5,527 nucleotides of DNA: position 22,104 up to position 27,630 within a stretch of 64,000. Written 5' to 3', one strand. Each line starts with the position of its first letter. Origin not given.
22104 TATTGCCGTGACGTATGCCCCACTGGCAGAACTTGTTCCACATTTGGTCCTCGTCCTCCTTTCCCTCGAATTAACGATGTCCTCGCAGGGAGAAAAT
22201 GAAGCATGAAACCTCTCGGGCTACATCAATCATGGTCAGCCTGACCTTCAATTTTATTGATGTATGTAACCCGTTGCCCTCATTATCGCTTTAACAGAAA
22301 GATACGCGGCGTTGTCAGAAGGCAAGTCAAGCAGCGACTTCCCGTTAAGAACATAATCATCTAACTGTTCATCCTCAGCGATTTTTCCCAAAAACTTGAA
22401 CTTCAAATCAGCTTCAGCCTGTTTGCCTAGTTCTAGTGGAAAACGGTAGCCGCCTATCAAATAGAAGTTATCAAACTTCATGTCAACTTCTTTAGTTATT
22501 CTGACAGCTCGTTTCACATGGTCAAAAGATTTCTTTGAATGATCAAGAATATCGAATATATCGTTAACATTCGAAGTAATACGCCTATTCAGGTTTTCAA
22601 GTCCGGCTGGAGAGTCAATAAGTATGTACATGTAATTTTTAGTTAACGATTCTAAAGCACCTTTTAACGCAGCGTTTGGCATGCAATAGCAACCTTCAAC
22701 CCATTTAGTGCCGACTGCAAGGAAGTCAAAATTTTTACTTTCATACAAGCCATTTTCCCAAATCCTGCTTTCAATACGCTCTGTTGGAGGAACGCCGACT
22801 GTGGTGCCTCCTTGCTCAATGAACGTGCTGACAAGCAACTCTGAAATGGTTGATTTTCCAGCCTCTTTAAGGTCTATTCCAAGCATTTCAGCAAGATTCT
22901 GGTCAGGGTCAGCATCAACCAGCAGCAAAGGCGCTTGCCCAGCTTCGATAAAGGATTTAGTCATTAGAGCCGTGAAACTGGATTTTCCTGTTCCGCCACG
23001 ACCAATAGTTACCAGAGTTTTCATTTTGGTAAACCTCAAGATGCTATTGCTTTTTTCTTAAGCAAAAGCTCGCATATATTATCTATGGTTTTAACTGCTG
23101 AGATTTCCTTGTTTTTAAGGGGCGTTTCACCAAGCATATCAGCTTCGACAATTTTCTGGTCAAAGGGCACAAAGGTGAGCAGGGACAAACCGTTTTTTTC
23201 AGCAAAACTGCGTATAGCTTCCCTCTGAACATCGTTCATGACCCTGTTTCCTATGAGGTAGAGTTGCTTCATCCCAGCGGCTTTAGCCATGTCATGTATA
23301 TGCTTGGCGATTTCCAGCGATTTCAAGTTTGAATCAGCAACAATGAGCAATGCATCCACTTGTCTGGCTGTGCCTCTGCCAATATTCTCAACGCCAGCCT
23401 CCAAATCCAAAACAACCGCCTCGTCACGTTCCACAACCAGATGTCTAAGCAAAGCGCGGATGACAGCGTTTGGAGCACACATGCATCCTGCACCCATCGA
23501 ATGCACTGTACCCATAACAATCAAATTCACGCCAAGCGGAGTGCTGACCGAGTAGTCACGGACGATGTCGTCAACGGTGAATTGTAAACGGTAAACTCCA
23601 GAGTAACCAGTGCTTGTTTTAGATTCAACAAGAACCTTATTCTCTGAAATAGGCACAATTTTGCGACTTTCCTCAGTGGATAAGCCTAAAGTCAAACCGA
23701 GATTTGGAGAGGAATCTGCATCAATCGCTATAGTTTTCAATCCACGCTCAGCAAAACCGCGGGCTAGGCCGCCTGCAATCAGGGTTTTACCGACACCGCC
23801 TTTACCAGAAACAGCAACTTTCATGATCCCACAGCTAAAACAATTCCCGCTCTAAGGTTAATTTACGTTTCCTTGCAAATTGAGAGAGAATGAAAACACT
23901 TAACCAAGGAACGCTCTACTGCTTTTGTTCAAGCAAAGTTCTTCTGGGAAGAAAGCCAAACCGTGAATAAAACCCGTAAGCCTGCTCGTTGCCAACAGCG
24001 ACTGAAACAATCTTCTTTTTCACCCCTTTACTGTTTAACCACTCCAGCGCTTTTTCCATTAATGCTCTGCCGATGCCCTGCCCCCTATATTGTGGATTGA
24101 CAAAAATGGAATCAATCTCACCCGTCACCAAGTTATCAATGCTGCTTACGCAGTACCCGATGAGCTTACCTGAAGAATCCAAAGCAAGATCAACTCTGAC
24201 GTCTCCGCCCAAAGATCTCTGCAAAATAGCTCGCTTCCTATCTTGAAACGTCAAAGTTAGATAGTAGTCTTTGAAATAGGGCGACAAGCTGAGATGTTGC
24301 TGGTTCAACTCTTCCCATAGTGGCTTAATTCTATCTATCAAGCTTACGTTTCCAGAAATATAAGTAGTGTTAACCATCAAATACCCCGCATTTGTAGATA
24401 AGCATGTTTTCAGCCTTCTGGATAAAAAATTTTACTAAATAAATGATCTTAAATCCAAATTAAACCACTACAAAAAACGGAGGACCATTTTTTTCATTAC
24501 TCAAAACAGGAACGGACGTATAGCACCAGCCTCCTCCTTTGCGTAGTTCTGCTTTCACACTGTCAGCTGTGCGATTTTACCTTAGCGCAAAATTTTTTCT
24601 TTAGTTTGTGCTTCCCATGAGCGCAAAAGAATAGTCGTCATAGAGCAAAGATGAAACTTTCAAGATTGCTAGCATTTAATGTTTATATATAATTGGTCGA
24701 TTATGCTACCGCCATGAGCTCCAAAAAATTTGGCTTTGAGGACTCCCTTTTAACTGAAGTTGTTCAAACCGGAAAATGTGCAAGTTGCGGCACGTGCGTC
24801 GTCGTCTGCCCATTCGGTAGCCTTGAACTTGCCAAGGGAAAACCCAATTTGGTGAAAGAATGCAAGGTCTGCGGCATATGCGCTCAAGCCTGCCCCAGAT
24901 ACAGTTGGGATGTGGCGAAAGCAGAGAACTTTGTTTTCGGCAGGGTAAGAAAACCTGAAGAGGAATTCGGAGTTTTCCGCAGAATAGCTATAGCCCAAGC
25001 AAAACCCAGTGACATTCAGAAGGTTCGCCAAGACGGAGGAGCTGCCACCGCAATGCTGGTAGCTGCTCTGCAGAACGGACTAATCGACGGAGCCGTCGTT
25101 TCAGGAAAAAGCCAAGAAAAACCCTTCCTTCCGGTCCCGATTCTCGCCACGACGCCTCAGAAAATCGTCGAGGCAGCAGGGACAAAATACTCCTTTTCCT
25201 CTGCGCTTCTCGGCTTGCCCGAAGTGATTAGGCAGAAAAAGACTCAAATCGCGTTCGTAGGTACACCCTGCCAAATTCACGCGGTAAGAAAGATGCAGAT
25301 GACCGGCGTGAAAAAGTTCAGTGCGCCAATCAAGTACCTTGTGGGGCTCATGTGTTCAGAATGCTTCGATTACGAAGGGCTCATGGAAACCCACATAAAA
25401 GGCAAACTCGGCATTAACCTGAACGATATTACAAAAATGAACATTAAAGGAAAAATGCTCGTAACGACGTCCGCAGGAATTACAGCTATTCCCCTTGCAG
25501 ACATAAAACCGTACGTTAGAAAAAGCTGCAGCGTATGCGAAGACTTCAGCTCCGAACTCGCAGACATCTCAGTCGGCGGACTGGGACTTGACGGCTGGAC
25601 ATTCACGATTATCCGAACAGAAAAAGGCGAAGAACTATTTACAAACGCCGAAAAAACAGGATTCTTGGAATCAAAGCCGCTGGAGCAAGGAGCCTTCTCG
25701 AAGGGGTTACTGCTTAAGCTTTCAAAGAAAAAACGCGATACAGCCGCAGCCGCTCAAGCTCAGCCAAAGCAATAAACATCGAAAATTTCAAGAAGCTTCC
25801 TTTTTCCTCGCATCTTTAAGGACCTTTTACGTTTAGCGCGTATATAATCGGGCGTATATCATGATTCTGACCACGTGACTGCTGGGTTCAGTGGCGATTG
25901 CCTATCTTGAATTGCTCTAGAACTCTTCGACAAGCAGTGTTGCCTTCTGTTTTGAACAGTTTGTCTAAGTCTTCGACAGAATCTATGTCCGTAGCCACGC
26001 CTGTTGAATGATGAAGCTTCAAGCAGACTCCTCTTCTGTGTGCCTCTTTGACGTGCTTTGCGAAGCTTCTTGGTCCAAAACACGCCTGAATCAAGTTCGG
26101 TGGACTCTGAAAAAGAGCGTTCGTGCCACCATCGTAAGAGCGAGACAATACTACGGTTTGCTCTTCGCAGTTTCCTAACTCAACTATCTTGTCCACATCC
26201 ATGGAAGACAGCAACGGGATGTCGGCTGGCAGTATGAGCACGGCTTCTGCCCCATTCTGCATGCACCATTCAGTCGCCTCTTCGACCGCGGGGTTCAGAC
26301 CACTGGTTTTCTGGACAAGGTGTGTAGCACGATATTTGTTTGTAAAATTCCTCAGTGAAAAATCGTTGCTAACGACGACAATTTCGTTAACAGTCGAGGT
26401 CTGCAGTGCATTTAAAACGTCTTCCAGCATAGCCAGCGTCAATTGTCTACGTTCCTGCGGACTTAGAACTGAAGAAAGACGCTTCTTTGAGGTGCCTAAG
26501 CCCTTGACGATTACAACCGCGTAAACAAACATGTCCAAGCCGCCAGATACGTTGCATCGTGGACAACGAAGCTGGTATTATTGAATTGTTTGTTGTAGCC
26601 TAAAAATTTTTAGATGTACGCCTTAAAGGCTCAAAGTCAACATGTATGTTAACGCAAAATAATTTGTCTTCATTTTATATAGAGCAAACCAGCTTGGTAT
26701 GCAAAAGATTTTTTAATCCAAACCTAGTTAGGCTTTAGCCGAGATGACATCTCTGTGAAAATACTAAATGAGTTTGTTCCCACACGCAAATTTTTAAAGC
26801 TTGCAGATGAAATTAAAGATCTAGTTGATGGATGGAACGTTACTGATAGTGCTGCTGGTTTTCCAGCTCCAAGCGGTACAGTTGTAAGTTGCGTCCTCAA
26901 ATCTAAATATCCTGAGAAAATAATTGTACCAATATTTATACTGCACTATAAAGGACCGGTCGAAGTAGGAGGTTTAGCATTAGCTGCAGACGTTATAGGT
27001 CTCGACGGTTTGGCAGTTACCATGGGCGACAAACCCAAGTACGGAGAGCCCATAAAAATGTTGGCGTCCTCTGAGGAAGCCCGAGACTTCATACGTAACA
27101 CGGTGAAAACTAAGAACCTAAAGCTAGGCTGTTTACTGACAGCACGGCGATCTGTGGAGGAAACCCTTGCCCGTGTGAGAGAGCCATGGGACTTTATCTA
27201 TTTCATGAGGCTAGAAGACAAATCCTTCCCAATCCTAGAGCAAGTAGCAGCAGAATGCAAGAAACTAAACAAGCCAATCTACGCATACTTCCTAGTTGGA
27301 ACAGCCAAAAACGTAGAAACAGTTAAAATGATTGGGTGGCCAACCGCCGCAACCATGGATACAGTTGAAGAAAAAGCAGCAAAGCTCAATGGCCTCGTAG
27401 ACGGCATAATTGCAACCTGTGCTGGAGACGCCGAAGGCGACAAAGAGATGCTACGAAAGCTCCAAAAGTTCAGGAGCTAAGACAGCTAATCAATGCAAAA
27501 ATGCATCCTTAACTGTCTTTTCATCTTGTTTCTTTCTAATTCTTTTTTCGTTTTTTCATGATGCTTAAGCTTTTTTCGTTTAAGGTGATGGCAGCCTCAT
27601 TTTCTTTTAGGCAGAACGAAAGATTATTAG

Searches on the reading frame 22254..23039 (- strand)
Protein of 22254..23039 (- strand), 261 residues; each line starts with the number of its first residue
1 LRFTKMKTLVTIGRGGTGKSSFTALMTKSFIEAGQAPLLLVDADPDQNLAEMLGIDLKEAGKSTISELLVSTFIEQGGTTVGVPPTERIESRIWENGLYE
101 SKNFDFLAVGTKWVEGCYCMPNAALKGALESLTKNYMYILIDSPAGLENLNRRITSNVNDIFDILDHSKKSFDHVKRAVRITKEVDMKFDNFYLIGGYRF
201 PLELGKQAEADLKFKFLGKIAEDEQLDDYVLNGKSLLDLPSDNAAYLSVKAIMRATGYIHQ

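Call 8: search_protein_families(library=pfam, proteins=[window:22254-23039:-], max_evalue=0.001)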
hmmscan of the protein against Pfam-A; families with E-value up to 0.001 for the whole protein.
window:22254-23039:- (261 aa): 4 families
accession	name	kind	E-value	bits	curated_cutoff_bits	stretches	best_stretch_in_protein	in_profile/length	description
PF13614.12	AAA_31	-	4.3e-09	37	27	1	13-156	9-138/177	AAA domain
PF01656.29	CbiA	-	1.2e-06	29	25.4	1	10-234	3-123/125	CobQ/CobB/MinD/ParA nucleotide binding domain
PF06564.18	CBP_BcsQ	-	1.5e-06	28.4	21.3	0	6-58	1-53/234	Cellulose biosynthesis protein BcsQ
PF16575.11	CLP1_P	-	1.9e-05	25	26.6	0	14-48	2-35/188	mRNA cleavage and polyadenylation factor CLP1 P-loop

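Call 81: search_protein_families(library=ncbifam, proteins=[window:22254-23039:-], max_evalue=0.001)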
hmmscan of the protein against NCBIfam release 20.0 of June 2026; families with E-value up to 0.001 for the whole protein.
window:22254-23039:- (261 aa): 4 families
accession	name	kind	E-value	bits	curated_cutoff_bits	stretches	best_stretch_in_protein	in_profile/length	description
TIGR01969.1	minD_arch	subfamily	4.5e-07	29.3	201.75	0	123-244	96-218/251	cell division ATPase MinD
TIGR01968.1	minD_bact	equivalog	8.6e-07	28.6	212.9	0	123-150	99-126/261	septum site-determining protein MinD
TIGR03371.1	cellulose_yhjQ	equivalog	6.8e-05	22.5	157.85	0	6-60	1-55/246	cellulose biosynthesis protein BcsQ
NF041546.1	ParA_partition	equivalog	0.00011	21.8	180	0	14-51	8-44/203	ParA family partition ATPase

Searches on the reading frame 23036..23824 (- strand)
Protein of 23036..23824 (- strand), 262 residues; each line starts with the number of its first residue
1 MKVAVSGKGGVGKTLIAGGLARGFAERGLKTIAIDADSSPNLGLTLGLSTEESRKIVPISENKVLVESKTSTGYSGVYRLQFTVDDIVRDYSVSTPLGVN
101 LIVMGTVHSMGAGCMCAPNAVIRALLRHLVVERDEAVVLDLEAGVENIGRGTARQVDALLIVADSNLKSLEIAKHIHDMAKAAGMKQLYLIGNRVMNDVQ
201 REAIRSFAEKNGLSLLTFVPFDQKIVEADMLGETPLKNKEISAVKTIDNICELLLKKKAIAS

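Call 9: search_protein_families(library=pfam, proteins=[window:23036-23824:-], max_evalue=0.001)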
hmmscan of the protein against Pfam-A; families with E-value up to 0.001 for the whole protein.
window:23036-23824:- (262 aa): 5 families
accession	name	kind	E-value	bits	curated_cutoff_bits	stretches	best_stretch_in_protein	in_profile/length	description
PF01656.29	CbiA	-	5.6e-15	55.8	25.4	1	3-233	2-123/125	CobQ/CobB/MinD/ParA nucleotide binding domain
PF10609.15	ParA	-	5.9e-10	39.4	27.1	1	4-68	8-77/246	NUBPL iron-transfer P-loop NTPase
PF00142.24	Fer4_NifH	-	9.9e-10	38.8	25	1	1-238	1-227/271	4Fe-4S iron sulfur cluster binding proteins, NifH/frxC family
PF13614.12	AAA_31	-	1.1e-07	32.4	27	1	7-57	9-60/177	AAA domain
PF02374.21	ArsA_ATPase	-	2.1e-07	30.9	24.3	1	3-67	4-66/305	Anion-transporting ATPase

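Call 81: search_protein_families(library=ncbifam, proteins=[window:23036-23824:-], max_evalue=0.001)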
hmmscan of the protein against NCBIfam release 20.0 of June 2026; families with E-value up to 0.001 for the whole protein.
window:23036-23824:- (262 aa): 17 families
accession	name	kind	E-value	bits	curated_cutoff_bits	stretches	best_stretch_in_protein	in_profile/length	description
TIGR01968.1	minD_bact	equivalog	4.3e-13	49.2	212.9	2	3-50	5-53/261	septum site-determining protein MinD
TIGR01969.1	minD_arch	subfamily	6.7e-13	48.4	201.75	2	4-51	5-53/251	cell division ATPase MinD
TIGR01281.1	DPOR_bchL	equivalog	2e-09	37.3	345.15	1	1-242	1-226/268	ferredoxin:protochlorophyllide reductase (ATP-dependent) iron-sulfur ATP-binding protein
NF041136.1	MrpORP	equivalog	2.5e-09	36.9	450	1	4-60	10-71/365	iron-sulfur cluster carrier protein MrpORP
TIGR03371.1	cellulose_yhjQ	equivalog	4.8e-09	36.1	157.85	1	5-53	7-55/246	cellulose biosynthesis protein BcsQ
TIGR01287.1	nifH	equivalog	3.5e-08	33.1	394.35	1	171-236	160-225/275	nitrogenase iron protein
TIGR03815.1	CpaE_hom_Actino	equivalog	3.8e-07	29.5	154.45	1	5-52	117-163/340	septum site-determining protein Ssd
NF033200.1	F430_CfbC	exception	7.3e-07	28.8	402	0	2-44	2-44/260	Ni-sirohydrochlorin a,c-diamide reductive cyclase ATP-dependent reductase subunit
NF008079.0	PRK10818.1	equivalog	1e-06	28.3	508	1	3-48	6-52/270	septum site-determining protein MinD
NF041546.1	ParA_partition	equivalog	2.9e-06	27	180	1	5-38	5-38/203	ParA family partition ATPase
TIGR00345.1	GET3_arsA_TRC40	subfamily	1.1e-05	25.1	135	1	5-56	2-54/299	TRC40/GET3/ArsA family transport-energizing ATPase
NF047398.1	AAA_KGGVGR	domain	3.4e-05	24.2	90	1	5-73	8-73/190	KGGVGR-motif variant AAA ATPase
TIGR04291.1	arsen_driv_ArsA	equivalog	6.5e-05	21.8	650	0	6-46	9-49/565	arsenical pump-driving ATPase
NF053621.1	ATPseBagBMYCTU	equivalog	0.00015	21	521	1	3-92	15-99/371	ATPase BagB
NF041417.1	ArsA_halo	exception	0.00016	20.5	800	0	4-48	16-60/617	arsenical pump-driving ATPase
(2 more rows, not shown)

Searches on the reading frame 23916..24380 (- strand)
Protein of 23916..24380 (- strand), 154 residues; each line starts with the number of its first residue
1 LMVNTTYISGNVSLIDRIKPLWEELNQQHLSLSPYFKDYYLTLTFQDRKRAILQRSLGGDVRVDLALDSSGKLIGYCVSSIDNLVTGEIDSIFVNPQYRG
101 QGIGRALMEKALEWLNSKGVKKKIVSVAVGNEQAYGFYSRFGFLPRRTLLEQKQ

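Call 9: search_protein_families(library=pfam, proteins=[window:23916-24380:-], max_evalue=0.001)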
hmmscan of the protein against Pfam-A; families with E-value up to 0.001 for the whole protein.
window:23916-24380:- (154 aa): 8 families
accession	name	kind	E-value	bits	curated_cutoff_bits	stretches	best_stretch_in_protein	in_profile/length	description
PF00583.31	Acetyltransf_1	-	1.6e-20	73.9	20.7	1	65-143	36-116/116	Acetyltransferase (GNAT) family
PF13508.13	Acetyltransf_7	-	1e-15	58.3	27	1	69-143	10-82/84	Acetyltransferase (GNAT) domain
PF13673.13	Acetyltransf_10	-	1.8e-12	47.8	23.6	1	66-143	35-107/128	Acetyltransferase (GNAT) domain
PF14542.12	Acetyltransf_CG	-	1.2e-06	29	30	1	86-121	24-59/80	GCN5-related N-acetyl-transferase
PF08445.16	FR47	-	1.7e-05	25.2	22.1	1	84-144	19-78/86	FR47-like protein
PF13527.13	Acetyltransf_9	-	2.3e-05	24.8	25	1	87-143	73-124/127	Acetyltransferase (GNAT) domain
PF13302.13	Acetyltransf_3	-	0.00065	20.8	25.4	1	66-143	59-137/138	Acetyltransferase (GNAT) domain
PF17013.11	Acetyltransf_15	-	0.00068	19.5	35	1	88-117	74-103/210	Putative acetyl-transferase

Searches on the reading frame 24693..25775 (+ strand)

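Call 9: search_protein_families(library=pfam, proteins=[window:24693-25775:+], max_evalue=0.001)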
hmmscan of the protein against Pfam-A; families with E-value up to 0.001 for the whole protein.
window:24693-25775:+ (360 aa): 9 families
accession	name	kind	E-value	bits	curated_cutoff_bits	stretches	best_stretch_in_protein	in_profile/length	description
PF04432.18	FrhB_FdhB_C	-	1.3e-43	148.9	23.3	1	185-331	3-148/150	Coenzyme F420 hydrogenase/dehydrogenase, beta subunit C terminus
PF04422.18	FrhB_FdhB_N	-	9.3e-21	74.2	22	1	100-172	3-73/78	Coenzyme F420 hydrogenase/dehydrogenase, beta subunit N-term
PF00037.32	Fer4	-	1.7e-05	24.8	21.1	1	23-44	2-23/24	4Fe-4S binding domain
PF13237.11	Fer4_10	-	2.2e-05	24.7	25.5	1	24-68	4-53/53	4Fe-4S dicluster domain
PF13746.11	Fer4_18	-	4.6e-05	24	27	1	23-69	55-97/114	4Fe-4S dicluster domain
PF13187.11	Fer4_9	-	4.6e-05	23.8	27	1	28-69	1-49/52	4Fe-4S dicluster domain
PF12837.12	Fer4_6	-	6e-05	23.2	25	1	24-43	4-23/24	4Fe-4S binding domain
PF12838.12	Fer4_7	-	0.00029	21.7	27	0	28-68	1-49/52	4Fe-4S dicluster domain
PF13534.11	Fer4_17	-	0.00047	21.1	22.2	0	56-72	1-17/61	4Fe-4S dicluster domain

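Call 81: search_protein_families(library=ncbifam, proteins=[window:24693-25775:+], max_evalue=0.001)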
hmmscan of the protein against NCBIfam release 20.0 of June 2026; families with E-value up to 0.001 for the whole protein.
window:24693-25775:+ (360 aa): 33 families (the best 25 are shown)
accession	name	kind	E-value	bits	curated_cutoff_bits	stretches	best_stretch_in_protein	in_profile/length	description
NF006807.0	PRK09325.1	subfamily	9.6e-73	244.7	269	1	90-353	2-269/283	coenzyme F420-reducing hydrogenase subunit beta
TIGR03289.1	frhB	equivalog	2.3e-66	223.7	331.5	1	92-351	1-264/275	coenzyme F420 hydrogenase subunit beta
NF006808.0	PRK09326.1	equivalog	9.6e-42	143.1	444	1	20-326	5-301/341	F420H2 dehydrogenase subunit F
NF040616.1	F420_dehyd_FpoF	exception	1.7e-41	142.3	475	1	20-349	4-319/337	F420H2 dehydrogenase subunit FpoF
TIGR03294.1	FrhG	equivalog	4.6e-12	46.2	245.5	1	19-75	166-223/228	coenzyme F420 hydrogenase subunit gamma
NF038196.1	ferrodoxin_EFR1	subfamily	4e-10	40.2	75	1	25-76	182-233/242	EFR1 family ferrodoxin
NF040864.1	HgcB_ferredoxin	equivalog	1.7e-07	30.9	99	1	21-74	8-63/93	mercury methylation ferredoxin HgcB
TIGR02179.1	PorD_KorD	subfamily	3.1e-07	30.4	60.05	1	22-71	20-71/78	2-oxoacid:acceptor oxidoreductase, delta subunit, pyruvate/2-ketoisovalerate family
NF040684.1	PorD_Arch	equivalog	5.3e-07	29.6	120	1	23-70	28-77/85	pyruvate synthase subunit PorD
NF010366.0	PRK13795.1-1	equivalog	1.2e-06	27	745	1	21-67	602-648/667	hypothetical protein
NF040770.1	hetero_SS_HdrA2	exception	3e-06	25.7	1100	1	20-73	570-624/777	CoB-CoM heterodisulfide reductase HdrA2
NF045763.1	PhenlGlyoxDHPadF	equivalog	3.1e-06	27.3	150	1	22-69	26-74/78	NADH-dependent phenylglyoxylate dehydrogenase subunit delta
TIGR02700.1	flavo_MJ0208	hypoth_equivalog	6.2e-06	25.7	251.35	1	23-70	144-192/234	dihydromethanopterin reductase (acceptor)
NF045874.1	Vhu_polyferre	exception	7.3e-06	25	600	1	24-72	125-174/381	F420-non-reducing hydrogenase associated-polyferredoxin VhuB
NF005503.0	PRK07118.1-2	equivalog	1.5e-05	24.4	252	2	29-76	140-188/292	RnfABCDGE type electron transport complex subunit B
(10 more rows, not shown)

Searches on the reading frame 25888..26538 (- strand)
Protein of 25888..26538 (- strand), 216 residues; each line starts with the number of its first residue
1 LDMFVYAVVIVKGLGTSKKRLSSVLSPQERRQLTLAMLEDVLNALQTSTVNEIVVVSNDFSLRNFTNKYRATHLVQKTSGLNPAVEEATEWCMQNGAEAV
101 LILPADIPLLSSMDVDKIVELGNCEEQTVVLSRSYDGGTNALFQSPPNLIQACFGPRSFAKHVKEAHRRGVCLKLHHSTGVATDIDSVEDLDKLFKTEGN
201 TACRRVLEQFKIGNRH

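Call 9: search_protein_families(library=pfam, proteins=[window:25888-26538:-], max_evalue=0.001)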
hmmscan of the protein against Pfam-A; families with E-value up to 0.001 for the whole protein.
window:25888-26538:- (216 aa): 3 families
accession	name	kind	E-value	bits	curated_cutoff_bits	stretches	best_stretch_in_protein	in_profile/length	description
PF01983.22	CofC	-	1.3e-34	119.7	22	1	8-210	4-198/217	Guanylyl transferase CofC like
PF12804.13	NTP_transf_3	-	8.5e-10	39.5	27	1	36-145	25-128/160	MobA-like NTP transferase domain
PF09837.15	DUF2064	-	0.00089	19.5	25.8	0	66-138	29-99/120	Uncharacterized protein conserved in bacteria (DUF2064)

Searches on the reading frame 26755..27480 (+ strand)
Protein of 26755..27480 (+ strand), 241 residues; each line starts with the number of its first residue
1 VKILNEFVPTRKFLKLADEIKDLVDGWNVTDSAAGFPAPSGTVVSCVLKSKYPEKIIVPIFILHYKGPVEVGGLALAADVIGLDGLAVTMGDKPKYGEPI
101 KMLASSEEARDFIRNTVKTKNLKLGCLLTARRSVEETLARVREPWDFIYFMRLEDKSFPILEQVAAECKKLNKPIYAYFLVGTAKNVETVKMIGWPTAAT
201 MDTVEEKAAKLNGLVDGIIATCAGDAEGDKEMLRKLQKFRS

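Call 9: search_protein_families(library=pfam, proteins=[window:26755-27480:+], max_evalue=0.001)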
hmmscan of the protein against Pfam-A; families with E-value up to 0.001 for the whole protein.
window:26755-27480:+ (241 aa): 0 families

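Call 65: search_solved_structures(query=window:26755-27480:+, max_evalue=1)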
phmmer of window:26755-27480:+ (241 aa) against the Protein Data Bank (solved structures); distinct sequences matched with E-value up to 1: 0.

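Call 81: search_protein_families(library=ncbifam, proteins=[window:26755-27480:+], max_evalue=0.001)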
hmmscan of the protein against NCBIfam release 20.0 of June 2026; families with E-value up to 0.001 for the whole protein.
window:26755-27480:+ (241 aa): 0 families
